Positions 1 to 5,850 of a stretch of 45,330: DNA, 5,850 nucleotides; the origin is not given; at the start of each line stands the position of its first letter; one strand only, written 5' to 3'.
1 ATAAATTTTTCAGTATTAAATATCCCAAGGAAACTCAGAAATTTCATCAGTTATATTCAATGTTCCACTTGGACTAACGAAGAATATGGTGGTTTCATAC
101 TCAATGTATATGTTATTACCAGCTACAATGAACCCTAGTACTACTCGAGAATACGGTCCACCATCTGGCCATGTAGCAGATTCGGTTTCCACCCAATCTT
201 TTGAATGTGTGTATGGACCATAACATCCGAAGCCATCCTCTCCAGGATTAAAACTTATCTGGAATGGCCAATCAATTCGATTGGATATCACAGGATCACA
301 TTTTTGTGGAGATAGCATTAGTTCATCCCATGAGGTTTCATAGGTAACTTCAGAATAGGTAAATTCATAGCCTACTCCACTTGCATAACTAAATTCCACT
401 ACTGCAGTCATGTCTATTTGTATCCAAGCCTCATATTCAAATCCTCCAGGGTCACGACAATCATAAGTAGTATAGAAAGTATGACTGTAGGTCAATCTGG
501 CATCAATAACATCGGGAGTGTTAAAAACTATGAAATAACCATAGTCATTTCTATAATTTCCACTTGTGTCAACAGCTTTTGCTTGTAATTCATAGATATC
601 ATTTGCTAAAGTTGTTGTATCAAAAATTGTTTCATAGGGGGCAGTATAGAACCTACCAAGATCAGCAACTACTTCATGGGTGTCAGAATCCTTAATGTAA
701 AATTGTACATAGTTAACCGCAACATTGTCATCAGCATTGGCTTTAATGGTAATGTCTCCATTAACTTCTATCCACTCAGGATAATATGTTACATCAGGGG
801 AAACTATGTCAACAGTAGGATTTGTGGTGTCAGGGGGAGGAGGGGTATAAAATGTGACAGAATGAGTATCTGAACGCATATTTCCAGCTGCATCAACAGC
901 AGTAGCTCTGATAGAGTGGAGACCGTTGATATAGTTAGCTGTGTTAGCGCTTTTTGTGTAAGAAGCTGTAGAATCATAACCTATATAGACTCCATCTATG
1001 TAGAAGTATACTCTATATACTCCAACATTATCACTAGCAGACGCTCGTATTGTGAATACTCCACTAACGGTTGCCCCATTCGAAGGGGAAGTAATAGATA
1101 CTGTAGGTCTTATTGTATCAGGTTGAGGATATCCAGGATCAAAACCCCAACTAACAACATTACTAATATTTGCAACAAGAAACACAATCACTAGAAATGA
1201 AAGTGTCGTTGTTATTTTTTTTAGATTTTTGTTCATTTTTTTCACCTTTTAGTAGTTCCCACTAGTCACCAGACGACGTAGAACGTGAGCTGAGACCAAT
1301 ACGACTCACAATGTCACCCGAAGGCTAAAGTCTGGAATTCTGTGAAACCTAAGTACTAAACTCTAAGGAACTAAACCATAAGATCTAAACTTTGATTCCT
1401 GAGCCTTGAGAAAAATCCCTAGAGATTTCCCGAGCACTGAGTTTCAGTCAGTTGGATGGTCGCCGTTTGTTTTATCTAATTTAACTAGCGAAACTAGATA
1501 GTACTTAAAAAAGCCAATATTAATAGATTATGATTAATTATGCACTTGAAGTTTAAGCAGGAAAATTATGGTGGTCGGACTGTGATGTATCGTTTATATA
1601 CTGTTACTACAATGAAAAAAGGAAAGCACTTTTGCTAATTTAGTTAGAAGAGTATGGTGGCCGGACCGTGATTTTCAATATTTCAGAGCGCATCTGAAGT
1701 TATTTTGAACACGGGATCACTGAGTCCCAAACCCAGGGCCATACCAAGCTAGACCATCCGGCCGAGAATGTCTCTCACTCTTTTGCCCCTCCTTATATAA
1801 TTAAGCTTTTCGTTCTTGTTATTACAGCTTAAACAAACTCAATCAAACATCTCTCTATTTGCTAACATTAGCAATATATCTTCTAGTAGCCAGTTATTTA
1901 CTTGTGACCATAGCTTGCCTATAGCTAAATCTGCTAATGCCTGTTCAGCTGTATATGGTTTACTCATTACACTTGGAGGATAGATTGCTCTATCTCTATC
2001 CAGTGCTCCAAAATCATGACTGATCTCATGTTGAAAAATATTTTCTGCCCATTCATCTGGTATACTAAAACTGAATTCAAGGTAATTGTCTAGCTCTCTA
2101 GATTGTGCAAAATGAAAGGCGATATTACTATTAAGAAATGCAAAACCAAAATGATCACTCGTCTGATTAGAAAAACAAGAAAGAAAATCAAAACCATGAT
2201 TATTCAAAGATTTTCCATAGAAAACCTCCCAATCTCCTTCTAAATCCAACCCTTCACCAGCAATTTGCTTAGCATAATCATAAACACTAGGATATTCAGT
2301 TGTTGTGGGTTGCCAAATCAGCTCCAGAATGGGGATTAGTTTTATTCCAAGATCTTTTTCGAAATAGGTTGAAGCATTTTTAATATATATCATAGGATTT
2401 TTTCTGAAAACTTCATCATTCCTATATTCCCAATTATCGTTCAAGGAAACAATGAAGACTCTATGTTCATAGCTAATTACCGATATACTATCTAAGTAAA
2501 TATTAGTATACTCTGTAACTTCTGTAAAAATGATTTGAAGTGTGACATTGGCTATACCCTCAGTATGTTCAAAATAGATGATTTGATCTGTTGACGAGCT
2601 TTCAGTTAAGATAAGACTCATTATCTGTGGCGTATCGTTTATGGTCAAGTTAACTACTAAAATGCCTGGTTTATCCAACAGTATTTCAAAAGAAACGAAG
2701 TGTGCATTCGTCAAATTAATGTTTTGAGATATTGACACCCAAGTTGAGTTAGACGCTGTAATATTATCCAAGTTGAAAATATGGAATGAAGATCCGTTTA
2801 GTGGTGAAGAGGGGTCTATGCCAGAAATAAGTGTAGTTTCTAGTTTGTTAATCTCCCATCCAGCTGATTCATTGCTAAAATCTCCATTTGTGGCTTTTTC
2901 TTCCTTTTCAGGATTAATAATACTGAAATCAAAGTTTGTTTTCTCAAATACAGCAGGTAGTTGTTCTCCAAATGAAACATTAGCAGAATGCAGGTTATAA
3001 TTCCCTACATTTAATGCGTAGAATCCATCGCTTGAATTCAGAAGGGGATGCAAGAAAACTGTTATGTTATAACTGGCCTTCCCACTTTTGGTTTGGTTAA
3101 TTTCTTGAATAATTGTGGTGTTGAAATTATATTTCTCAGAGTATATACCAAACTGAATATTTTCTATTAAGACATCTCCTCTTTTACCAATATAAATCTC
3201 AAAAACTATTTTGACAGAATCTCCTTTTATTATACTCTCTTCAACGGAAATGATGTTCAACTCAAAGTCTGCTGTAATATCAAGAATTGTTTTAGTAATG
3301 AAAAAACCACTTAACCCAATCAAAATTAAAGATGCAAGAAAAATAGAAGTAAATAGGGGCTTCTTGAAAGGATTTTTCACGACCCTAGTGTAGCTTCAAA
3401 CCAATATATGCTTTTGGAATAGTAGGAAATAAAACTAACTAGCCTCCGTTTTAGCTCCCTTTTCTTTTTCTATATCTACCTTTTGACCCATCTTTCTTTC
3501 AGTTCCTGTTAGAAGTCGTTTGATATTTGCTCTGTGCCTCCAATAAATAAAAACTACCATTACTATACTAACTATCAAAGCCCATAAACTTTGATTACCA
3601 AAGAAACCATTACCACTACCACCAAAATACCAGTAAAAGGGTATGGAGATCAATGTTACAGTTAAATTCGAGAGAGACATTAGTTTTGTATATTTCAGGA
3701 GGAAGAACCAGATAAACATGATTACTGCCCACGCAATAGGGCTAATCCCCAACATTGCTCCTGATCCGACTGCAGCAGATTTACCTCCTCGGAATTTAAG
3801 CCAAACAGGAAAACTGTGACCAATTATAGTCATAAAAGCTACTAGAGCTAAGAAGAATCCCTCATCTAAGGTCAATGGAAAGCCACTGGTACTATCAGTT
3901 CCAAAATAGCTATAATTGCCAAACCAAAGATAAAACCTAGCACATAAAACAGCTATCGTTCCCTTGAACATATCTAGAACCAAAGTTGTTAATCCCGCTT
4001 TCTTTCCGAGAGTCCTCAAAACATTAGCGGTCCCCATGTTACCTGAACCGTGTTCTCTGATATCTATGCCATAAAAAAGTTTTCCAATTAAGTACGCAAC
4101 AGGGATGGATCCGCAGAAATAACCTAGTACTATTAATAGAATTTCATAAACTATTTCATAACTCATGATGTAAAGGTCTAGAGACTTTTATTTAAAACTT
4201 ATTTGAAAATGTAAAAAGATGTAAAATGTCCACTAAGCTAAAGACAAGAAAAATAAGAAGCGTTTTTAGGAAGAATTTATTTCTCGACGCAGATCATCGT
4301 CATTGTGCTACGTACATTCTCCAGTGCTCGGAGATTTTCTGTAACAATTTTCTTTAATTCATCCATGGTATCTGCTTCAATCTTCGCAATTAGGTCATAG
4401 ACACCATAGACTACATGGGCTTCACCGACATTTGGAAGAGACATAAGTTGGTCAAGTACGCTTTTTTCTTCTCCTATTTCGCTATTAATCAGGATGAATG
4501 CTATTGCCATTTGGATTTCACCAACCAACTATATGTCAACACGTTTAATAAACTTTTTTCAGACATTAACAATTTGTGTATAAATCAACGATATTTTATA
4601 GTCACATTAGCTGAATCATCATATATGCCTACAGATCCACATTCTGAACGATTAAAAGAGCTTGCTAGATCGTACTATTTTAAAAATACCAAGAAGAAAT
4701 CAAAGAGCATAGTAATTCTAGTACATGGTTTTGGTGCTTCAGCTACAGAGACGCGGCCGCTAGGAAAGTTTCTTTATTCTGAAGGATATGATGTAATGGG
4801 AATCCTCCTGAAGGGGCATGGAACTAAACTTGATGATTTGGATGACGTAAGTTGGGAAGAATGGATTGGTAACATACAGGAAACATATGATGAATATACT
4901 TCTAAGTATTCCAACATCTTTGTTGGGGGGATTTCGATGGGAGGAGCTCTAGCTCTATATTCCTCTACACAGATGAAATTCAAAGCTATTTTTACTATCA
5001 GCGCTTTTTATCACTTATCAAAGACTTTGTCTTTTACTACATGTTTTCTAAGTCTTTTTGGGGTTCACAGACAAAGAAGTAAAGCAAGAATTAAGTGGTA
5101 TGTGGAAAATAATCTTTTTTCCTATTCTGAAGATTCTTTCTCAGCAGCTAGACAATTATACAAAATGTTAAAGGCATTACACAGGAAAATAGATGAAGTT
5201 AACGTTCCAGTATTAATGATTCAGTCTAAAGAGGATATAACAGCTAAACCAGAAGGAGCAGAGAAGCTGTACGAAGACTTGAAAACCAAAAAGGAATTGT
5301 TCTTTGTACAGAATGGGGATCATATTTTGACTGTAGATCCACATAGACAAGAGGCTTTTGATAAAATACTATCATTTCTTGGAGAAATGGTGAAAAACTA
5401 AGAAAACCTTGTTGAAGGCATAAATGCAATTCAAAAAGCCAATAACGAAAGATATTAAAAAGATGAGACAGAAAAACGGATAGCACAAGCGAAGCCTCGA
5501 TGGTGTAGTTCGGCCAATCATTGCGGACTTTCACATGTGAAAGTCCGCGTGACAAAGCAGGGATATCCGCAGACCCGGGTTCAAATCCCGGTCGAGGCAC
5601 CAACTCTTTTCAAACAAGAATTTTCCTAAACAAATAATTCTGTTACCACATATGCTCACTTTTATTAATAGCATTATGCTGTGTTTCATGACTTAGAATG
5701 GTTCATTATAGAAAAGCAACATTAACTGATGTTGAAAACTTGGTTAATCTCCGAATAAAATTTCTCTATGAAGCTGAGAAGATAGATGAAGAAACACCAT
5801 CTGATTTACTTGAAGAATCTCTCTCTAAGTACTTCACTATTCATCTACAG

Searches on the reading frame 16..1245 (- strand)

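Call 12: search_protein_families(library=pfam, proteins=[window:16-1245:-])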
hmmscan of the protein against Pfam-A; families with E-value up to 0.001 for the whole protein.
window:16-1245:- (409 aa): 1 family
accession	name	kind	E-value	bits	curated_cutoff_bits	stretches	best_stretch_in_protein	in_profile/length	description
PF17957.7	Big_7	-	2.3e-27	95.9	24.1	2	47-114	1-70/70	Bacterial Ig domain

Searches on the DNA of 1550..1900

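Call 8: search_rna_families(source=window, start=1550, end=1900, threshold=evalue, max_evalue=10, show_alignments=4)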
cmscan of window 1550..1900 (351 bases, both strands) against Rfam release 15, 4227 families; matches with E-value up to 10: 1.
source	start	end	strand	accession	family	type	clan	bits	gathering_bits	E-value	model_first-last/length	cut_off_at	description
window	1571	1678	+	RF01978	HOTAIRM1_4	Gene; lncRNA;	-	18.6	40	2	1-102/102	no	HOX antisense intergenic RNA myeloid 1 conserved region 4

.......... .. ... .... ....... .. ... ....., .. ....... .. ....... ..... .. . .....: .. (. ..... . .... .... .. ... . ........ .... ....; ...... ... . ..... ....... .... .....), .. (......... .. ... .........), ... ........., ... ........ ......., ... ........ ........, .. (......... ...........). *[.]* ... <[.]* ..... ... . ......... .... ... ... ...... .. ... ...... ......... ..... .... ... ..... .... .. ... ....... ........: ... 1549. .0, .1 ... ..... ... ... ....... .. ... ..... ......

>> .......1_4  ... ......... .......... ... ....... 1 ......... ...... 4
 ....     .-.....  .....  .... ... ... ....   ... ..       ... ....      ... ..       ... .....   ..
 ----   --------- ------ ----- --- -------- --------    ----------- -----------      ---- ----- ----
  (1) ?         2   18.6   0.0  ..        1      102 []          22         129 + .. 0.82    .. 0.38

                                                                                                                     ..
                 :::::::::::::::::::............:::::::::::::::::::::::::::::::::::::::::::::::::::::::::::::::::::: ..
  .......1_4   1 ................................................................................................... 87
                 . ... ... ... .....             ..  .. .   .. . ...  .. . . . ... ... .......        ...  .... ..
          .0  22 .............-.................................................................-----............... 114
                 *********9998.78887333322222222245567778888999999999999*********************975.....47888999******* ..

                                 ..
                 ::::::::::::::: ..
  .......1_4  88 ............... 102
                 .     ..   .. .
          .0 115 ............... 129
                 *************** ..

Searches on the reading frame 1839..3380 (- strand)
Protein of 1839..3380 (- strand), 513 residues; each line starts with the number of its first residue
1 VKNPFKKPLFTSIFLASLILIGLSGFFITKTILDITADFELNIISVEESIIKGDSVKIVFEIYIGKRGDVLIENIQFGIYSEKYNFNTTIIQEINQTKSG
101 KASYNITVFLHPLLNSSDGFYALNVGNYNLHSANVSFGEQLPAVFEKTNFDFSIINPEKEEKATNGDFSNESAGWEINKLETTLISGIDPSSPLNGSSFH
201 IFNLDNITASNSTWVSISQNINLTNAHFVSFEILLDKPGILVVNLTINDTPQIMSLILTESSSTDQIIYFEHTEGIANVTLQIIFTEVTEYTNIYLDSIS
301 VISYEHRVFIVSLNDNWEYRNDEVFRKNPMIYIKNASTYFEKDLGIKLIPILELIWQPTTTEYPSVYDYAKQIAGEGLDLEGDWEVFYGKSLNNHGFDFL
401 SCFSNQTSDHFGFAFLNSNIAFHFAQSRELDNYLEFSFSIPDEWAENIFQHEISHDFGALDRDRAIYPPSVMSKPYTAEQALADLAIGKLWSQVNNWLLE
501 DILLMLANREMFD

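Call 12: search_protein_families(library=pfam, proteins=[window:1839-3380:-])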
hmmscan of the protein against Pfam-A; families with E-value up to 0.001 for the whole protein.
window:1839-3380:- (513 aa): 1 family
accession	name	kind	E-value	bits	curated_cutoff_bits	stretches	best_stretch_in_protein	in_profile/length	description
PF13582.12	Reprolysin_3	-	0.00044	21.2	22.4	0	332-459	7-120/123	Metallo-peptidase family M12B Reprolysin-like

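Call 64: find_homologous_proteins(query=window:1839-3380:-, max_evalue=1e-10)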
Query window:1839-3380:- (513 aa): 48 proteins with E <= 1e-10 among 8000 candidates.
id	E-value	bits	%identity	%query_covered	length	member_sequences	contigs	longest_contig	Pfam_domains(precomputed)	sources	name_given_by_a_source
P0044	0.0e+0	1143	100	100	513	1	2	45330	-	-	-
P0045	0.0e+0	1038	89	100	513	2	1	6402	-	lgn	-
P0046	0.0e+0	1025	89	100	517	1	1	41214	-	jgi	-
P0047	6.1e-296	1000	87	100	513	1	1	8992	-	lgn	-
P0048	1.3e-291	986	85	100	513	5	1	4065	-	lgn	-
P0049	8.2e-288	973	85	100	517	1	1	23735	-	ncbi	-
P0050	3.9e-283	958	82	100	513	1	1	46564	-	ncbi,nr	ncbi:MAG: hypothetical protein KGD64_00895 [Candidatus Heimdallarchaeota archaeon]|nr:hypothetical p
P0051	2.9e-273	925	79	100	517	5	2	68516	-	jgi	jgi:hypothetical protein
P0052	1.6e-270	916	78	100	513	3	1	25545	-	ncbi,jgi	ncbi:MAG: hypothetical protein ACTSO3_03870 [Candidatus Heimdallarchaeaceae archaeon]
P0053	5.2e-270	914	81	96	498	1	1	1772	-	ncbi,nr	ncbi:MAG: hypothetical protein KAQ70_03750 [Candidatus Heimdallarchaeota archaeon]|nr:hypothetical p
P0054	1.1e-269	913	80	100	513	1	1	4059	-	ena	-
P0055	2.6e-253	859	77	97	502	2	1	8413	-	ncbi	-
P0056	1.7e-245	833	75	96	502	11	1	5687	-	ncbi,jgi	ncbi:MAG: hypothetical protein ACTSQA_02070 [Candidatus Heimdallarchaeaceae archaeon]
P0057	1.0e-183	630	88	65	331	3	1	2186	-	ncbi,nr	ncbi:MAG: hypothetical protein KAS47_05375, partial [Candidatus Heimdallarchaeota archaeon]|nr:hypot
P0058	5.1e-135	469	46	100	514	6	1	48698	-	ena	-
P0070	2.2e-127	444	43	99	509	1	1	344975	-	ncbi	-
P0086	5.6e-117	409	41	96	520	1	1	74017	-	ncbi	-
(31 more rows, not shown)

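Call 65: find_encoding_contigs(protein=P0070, flank=6000, max_places=1)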
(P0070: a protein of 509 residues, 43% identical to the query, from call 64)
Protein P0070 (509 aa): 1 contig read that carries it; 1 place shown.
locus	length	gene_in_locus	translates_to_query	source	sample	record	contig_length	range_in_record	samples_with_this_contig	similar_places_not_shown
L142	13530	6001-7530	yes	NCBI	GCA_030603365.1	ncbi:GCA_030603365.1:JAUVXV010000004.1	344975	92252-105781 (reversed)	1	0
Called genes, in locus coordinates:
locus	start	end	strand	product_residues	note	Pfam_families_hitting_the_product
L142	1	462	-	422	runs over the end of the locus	-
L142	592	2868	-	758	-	-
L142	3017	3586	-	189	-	-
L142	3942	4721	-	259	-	PF02230:Abhydrolase_2 (faint), PF12146:Hydrolase_4, PF00561:Abhydrolase_1 (weak), PF12697:Abhydrolase_6, PF00326:Peptidase_S9 (faint)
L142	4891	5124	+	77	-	PF01037:AsnC_trans_reg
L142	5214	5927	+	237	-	PF02660:G3P_acyltransf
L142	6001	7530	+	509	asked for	-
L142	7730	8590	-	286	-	PF00583:Acetyltransf_1, PF13673:Acetyltransf_10 (weak), PF12746:GNAT_acetyltran (faint), PF13508:Acetyltransf_7, PF08445:FR47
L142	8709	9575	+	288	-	PF02645:DegV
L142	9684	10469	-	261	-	-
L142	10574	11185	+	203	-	PF13302:Acetyltransf_3, PF00583:Acetyltransf_1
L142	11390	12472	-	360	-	PF00291:PALP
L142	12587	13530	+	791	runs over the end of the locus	PF00724:Oxidored_FMN, PF07992:Pyr_redox_2, PF13450:NAD_binding_8 (faint), PF13738:Pyr_redox_3, PF00070:Pyr_redox, PF02036:SCP2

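Call 66: find_encoding_contigs(protein=P0086, flank=6000, max_places=1)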
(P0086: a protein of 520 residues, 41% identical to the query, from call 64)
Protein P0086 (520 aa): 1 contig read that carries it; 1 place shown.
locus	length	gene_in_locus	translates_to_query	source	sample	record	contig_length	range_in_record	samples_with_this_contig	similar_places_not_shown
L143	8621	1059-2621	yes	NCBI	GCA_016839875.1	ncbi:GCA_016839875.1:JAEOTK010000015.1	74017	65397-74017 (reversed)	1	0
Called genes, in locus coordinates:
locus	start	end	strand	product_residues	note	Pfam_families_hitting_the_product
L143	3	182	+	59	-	?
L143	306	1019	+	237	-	PF02660:G3P_acyltransf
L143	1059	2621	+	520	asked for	-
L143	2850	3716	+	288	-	PF02645:DegV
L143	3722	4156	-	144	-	-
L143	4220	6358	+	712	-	PF06277:EutA, PF06723:MreB_Mbl (weak)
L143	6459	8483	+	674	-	PF02897:Peptidase_S9_N, PF00326:Peptidase_S9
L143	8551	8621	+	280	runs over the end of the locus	PF00753:Lactamase_B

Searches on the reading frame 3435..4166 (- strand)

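Call 47: search_protein_families(library=pfam, proteins=[window:3435-4166:-])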
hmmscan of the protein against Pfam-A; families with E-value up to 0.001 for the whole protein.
window:3435-4166:- (243 aa): 1 family
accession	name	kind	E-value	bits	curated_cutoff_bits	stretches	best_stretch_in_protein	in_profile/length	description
PF02660.20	G3P_acyltransf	-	1.2e-51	175.5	24.1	1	14-218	1-164/164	Glycerol-3-phosphate acyltransferase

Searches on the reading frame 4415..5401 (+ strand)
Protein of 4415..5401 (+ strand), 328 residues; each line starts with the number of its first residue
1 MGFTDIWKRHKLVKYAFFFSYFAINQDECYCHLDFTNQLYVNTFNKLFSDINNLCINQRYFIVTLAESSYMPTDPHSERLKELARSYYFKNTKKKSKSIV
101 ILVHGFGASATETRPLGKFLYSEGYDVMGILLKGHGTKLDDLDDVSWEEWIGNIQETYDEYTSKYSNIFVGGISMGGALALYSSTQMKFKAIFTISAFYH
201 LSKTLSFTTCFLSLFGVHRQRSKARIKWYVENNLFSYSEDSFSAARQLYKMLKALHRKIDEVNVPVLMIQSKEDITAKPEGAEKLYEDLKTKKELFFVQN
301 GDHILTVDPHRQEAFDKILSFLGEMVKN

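Call 47: search_protein_families(library=pfam, proteins=[window:4415-5401:+])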
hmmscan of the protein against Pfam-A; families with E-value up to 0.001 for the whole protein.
window:4415-5401:+ (328 aa): 8 families
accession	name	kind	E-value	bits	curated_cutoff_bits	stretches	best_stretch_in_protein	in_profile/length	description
PF12146.15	Hydrolase_4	-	1.1e-21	77.7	27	1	95-309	2-238/239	Serine aminopeptidase, S33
PF00326.27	Peptidase_S9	-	8.4e-08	32.4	22.6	1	152-327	50-211/213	Prolyl oligopeptidase family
PF02230.22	Abhydrolase_2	-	5e-07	30.2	23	1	163-206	102-147/217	Phospholipase/Carboxylesterase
PF00561.26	Abhydrolase_1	-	6.3e-07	29.7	25.8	0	99-197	2-102/245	alpha/beta hydrolase fold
PF12697.13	Abhydrolase_6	-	1.1e-06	29.9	26.3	1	100-310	1-212/217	Alpha/beta hydrolase family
PF12740.14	PETase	-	9.2e-06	25.7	28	0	87-205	45-164/263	PET hydrolase-like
PF20408.4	Abhydrolase_11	-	2.6e-05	24.5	27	0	152-194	62-104/193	Alpha/beta hydrolase domain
PF02129.25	Peptidase_S15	-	0.00071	19.8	23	0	227-304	193-261/262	X-Pro dipeptidyl-peptidase (S15 family)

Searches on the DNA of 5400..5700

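Call 27: search_rna_families(source=window, start=5400, end=5700, threshold=evalue, max_evalue=0.01, show_alignments=1)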
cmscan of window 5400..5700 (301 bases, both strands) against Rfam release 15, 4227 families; matches with E-value up to 0.01: 1.
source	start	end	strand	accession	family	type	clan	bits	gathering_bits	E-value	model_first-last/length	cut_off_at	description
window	5494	5599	+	RF00005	tRNA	Gene; tRNA;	CL00001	48.4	29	1.3e-09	1-71/71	no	tRNA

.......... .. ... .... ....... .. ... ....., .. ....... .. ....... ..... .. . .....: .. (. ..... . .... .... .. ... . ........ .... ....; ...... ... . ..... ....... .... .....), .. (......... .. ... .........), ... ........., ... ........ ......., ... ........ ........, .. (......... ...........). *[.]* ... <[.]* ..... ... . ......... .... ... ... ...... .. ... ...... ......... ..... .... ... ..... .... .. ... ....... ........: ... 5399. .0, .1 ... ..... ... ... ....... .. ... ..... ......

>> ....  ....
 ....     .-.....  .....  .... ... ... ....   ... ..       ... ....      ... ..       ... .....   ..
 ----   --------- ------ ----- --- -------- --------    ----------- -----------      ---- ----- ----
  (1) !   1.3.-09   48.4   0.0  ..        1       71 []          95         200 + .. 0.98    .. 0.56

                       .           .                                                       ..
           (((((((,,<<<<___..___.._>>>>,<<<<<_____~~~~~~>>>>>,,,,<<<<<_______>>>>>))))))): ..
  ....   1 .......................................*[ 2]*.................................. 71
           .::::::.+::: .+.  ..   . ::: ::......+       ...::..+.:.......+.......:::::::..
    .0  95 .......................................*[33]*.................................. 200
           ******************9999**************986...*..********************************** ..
